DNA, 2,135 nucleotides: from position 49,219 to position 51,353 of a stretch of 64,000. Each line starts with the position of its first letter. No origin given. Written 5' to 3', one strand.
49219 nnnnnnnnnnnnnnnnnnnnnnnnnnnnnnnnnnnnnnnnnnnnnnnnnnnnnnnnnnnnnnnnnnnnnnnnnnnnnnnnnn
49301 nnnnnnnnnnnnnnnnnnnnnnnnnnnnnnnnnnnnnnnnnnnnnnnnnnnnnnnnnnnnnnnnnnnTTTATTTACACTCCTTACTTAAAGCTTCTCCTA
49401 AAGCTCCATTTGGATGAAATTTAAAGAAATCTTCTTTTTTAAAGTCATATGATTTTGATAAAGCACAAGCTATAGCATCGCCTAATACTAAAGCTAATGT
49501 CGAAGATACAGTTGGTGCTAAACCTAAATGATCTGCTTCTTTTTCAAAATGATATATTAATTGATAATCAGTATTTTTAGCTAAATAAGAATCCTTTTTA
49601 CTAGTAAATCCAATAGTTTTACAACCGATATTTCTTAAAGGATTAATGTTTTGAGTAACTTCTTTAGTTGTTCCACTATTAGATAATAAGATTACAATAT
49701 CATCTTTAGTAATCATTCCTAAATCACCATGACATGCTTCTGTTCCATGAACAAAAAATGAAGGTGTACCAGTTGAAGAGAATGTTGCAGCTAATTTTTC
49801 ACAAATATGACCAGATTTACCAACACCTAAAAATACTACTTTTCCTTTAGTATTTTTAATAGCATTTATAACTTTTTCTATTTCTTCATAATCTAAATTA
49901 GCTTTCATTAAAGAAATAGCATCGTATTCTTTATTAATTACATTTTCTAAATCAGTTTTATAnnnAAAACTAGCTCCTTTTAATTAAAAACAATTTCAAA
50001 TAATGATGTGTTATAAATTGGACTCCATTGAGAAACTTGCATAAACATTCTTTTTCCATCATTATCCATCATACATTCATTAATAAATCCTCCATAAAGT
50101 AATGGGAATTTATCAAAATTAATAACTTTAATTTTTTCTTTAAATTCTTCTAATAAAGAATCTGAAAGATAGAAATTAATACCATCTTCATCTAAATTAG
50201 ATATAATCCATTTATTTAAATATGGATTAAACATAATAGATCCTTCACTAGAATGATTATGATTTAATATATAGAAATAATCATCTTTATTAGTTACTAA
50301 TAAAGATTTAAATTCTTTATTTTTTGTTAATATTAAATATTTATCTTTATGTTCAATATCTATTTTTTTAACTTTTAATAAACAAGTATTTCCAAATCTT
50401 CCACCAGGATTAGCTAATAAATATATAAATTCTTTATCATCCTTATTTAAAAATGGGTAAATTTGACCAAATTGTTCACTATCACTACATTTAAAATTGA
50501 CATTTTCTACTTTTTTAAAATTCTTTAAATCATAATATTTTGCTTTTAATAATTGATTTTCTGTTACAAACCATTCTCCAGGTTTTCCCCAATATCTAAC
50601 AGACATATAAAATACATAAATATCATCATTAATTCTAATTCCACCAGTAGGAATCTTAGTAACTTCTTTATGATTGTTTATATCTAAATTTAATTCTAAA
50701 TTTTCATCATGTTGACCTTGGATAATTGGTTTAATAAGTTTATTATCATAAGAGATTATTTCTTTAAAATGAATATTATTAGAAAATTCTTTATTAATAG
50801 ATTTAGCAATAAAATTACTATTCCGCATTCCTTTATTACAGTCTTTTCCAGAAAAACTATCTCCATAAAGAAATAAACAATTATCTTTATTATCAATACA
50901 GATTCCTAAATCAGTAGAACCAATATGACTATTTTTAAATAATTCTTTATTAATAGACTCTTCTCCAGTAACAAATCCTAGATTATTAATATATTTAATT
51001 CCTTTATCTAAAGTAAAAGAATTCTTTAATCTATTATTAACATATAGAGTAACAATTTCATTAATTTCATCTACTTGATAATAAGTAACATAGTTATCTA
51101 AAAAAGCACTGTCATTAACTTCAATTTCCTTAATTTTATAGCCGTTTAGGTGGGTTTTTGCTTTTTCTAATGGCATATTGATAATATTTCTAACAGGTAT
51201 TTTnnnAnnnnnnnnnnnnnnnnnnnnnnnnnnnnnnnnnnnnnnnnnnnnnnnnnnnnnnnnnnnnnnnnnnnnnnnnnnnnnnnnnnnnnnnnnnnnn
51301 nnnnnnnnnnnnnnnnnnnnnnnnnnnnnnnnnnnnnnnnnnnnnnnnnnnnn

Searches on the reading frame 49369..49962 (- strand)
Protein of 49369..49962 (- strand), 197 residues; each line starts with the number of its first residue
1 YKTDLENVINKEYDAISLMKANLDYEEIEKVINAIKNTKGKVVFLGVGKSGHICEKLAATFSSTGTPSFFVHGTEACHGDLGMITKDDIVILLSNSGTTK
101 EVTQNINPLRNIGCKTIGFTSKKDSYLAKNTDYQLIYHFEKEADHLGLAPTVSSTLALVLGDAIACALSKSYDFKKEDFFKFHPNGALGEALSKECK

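Call 73: search_protein_families(library=pfam, proteins=[window:49369-49962:-], max_evalue=0.00001)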
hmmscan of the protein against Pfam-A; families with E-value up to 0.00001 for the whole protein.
window:49369-49962:- (197 aa): 1 family
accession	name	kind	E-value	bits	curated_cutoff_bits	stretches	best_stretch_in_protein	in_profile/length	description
PF01380.27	SIS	-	2.5e-27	95.7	25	1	39-165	5-129/131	SIS domain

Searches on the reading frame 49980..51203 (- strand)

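Call 73: search_protein_families(library=pfam, proteins=[window:49980-51203:-], max_evalue=0.00001)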
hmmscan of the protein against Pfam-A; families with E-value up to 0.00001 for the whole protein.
window:49980-51203:- (407 aa): 1 family
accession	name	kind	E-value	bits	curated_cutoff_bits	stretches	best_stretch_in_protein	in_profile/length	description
PF13810.12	DUF4185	-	8e-40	137.4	39.5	1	90-402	8-308/309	Domain of unknown function (DUF4185)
